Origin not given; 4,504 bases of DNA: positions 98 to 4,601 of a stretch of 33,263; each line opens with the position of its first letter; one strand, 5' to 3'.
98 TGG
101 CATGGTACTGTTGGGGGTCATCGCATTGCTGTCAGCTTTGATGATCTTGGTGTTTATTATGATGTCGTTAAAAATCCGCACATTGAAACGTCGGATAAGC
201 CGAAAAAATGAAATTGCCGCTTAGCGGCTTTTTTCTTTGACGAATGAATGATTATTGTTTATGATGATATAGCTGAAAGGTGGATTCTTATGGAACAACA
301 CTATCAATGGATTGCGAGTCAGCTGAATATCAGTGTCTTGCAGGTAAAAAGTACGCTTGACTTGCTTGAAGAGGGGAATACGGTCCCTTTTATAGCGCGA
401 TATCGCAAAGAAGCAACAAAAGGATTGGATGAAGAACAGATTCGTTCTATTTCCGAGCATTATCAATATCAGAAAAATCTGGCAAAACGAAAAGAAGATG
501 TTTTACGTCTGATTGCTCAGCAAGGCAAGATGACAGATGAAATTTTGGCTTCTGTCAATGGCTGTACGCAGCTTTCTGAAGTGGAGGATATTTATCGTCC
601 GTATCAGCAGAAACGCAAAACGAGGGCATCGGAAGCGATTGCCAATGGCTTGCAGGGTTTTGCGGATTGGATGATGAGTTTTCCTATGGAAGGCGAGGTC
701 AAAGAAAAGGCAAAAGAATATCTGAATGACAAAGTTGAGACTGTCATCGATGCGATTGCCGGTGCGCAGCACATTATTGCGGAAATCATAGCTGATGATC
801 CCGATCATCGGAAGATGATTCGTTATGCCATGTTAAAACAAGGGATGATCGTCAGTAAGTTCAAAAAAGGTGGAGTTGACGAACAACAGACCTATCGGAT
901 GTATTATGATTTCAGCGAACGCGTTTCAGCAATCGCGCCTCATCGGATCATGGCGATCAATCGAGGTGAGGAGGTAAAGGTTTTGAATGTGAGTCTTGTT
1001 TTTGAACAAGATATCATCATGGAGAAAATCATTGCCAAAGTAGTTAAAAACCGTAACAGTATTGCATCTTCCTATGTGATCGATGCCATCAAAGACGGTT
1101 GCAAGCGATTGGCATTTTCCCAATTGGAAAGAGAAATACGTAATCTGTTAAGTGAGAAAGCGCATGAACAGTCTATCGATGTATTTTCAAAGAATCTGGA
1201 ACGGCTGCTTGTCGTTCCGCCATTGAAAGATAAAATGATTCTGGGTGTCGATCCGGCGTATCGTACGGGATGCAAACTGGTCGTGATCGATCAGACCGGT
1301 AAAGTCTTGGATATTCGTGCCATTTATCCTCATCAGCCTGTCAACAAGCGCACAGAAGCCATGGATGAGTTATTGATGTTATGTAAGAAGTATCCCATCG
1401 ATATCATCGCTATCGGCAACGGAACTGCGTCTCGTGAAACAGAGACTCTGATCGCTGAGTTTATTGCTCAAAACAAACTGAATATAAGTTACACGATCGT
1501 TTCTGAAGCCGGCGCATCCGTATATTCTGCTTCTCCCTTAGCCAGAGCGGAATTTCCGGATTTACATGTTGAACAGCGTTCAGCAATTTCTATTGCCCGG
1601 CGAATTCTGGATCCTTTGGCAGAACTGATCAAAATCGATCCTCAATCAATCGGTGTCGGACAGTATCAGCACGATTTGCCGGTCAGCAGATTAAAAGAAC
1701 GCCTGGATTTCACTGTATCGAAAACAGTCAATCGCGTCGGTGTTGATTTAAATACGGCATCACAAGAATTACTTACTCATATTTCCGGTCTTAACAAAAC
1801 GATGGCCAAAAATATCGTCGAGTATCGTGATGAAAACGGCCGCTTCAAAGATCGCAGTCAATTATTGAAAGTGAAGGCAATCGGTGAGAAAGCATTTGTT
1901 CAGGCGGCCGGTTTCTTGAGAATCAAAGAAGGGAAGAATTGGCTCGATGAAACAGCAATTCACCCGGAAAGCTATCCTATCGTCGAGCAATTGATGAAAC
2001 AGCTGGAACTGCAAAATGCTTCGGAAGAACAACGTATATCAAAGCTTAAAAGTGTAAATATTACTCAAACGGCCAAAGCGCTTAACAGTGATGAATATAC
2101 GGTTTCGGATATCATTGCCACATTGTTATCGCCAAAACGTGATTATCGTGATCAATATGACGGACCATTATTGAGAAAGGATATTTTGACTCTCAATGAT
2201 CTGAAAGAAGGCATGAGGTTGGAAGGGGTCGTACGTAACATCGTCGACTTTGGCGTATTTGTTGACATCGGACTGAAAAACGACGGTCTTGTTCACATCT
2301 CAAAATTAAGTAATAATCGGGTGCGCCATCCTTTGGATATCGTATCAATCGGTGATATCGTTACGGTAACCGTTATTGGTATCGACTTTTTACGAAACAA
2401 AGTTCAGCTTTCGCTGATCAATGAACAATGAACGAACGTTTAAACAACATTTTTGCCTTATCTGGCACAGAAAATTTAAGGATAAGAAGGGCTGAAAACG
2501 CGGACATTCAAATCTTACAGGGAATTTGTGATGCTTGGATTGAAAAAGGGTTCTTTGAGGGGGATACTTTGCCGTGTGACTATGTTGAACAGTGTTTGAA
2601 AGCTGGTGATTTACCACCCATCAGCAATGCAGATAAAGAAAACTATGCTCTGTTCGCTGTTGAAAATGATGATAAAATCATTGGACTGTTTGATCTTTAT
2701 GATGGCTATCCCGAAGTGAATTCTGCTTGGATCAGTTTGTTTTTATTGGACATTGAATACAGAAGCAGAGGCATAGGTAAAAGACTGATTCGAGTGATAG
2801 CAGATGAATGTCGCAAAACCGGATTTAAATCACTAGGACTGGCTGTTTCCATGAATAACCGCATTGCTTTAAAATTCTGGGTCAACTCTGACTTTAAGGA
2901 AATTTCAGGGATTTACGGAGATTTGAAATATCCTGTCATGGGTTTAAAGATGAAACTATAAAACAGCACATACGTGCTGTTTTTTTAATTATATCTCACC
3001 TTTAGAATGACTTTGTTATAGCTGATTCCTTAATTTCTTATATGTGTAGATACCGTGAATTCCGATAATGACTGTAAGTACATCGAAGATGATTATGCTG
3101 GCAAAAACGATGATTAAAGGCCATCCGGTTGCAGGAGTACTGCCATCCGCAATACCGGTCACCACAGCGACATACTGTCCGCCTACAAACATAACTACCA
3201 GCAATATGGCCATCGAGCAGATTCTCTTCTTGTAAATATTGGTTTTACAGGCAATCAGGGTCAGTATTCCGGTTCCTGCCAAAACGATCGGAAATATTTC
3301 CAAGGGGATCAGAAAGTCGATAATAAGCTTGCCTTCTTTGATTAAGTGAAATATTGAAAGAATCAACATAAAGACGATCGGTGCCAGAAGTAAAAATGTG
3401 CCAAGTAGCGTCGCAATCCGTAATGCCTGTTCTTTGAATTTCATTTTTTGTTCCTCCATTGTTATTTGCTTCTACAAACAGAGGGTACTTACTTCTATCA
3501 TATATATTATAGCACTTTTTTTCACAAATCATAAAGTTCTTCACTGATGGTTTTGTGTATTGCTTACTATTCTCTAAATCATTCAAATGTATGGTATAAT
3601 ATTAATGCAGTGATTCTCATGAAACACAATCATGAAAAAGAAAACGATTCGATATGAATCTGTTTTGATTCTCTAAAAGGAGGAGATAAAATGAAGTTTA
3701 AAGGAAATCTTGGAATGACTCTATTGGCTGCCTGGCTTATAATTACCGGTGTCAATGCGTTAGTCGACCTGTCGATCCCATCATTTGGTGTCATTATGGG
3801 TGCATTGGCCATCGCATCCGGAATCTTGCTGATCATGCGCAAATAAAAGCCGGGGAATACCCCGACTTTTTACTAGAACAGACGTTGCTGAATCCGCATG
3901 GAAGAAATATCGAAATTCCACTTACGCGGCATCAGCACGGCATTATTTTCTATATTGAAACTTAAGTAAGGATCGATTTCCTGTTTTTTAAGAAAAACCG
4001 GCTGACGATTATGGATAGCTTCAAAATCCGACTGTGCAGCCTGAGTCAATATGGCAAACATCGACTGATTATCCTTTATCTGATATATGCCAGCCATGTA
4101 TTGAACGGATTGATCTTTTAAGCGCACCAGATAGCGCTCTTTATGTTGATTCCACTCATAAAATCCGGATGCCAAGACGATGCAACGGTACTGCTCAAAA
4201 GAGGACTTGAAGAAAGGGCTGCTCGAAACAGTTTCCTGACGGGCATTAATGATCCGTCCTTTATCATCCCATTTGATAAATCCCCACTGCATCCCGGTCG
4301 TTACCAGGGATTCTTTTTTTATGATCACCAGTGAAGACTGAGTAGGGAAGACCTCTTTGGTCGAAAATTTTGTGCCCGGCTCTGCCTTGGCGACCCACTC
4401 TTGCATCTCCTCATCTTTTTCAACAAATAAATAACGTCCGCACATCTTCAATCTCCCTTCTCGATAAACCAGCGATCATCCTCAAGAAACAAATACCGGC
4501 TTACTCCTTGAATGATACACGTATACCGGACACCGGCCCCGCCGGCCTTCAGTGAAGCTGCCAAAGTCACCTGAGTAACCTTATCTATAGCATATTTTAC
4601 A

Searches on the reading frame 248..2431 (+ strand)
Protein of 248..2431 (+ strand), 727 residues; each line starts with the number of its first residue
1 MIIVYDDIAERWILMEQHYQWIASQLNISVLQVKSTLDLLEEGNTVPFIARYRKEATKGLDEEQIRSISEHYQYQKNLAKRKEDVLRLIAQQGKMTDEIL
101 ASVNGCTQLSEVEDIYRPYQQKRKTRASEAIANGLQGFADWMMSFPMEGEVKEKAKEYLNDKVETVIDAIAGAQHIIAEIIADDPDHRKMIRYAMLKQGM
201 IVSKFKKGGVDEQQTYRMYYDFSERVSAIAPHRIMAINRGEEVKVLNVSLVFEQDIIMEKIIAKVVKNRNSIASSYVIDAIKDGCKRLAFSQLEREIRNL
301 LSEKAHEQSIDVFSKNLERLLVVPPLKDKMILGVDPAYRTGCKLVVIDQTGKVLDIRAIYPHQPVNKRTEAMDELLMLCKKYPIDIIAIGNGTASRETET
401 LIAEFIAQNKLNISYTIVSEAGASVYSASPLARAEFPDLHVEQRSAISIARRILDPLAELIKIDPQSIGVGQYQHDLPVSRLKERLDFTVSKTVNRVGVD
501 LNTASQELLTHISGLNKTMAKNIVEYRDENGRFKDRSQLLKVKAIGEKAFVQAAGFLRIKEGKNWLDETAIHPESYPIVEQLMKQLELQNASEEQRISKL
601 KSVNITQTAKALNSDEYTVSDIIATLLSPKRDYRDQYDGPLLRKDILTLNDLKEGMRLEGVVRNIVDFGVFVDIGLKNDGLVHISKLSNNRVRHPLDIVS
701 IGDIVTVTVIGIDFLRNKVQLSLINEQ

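Call 28: search_protein_families(library=pfam, proteins=[window:248-2431:+], max_evalue=0.00001)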
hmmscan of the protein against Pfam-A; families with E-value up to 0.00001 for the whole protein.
window:248-2431:+ (727 aa): 8 families
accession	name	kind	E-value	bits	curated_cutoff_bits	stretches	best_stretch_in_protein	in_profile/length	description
PF16921.10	Tex_YqgF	-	2.4e-54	183.6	27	1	329-453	1-125/126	Tex protein YqgF-like domain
PF09371.15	Tex_N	-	1.6e-29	101.8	32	1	17-89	2-74/75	Tex-like protein N-terminal domain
PF12836.13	HHH_3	-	7.5e-29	100.1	27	1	494-558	1-65/65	Helix-hairpin-helix motif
PF22706.1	Tex_central_region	-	7.6e-26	91.6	27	1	152-313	7-178/178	Tex central region-like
PF17674.7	HHH_9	-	1.9e-17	64.3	23.1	1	564-634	1-70/70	HHH domain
PF00575.29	S1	-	1.1e-16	61.4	22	1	652-723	2-73/74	S1 RNA binding domain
PF14635.12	HHH_7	-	4.7e-10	40.2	27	1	467-559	5-103/104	Helix-hairpin-helix motif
PF23459.1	S1_RRP5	-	2e-07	31.9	27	1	652-723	1-72/72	RRP5 S1 domain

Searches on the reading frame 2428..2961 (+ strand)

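Call 28: search_protein_families(library=pfam, proteins=[window:2428-2961:+], max_evalue=0.00001)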
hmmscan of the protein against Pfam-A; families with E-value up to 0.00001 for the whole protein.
window:2428-2961:+ (177 aa): 4 families
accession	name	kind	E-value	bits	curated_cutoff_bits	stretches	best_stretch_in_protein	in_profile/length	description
PF00583.31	Acetyltransf_1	-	4.4e-13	49.9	20.7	1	69-151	29-111/116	Acetyltransferase (GNAT) family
PF13673.13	Acetyltransf_10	-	4e-07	30.5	23.6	1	69-159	27-110/128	Acetyltransferase (GNAT) domain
PF13508.13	Acetyltransf_7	-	1.1e-06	29.3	27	1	72-157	2-83/84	Acetyltransferase (GNAT) domain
PF13420.13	Acetyltransf_4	-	3.5e-06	27.5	24.3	1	65-157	41-135/155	Acetyltransferase (GNAT) domain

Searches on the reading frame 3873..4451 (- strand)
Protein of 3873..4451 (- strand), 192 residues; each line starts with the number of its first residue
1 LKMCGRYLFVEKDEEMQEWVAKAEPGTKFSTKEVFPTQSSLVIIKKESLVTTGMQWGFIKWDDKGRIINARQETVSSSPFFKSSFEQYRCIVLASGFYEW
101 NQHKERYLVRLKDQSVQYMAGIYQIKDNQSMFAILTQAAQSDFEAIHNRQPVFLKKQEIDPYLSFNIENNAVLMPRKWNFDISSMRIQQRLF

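Call 45: search_protein_families(library=pfam, proteins=[window:3873-4451:-], max_evalue=0.001)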
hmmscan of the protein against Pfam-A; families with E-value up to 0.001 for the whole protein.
window:3873-4451:- (192 aa): 1 family
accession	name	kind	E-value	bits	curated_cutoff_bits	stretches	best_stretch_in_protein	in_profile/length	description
PF02586.19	SRAP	-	5.8e-40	137.5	27.1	1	3-170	1-187/214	SOS response associated peptidase (SRAP)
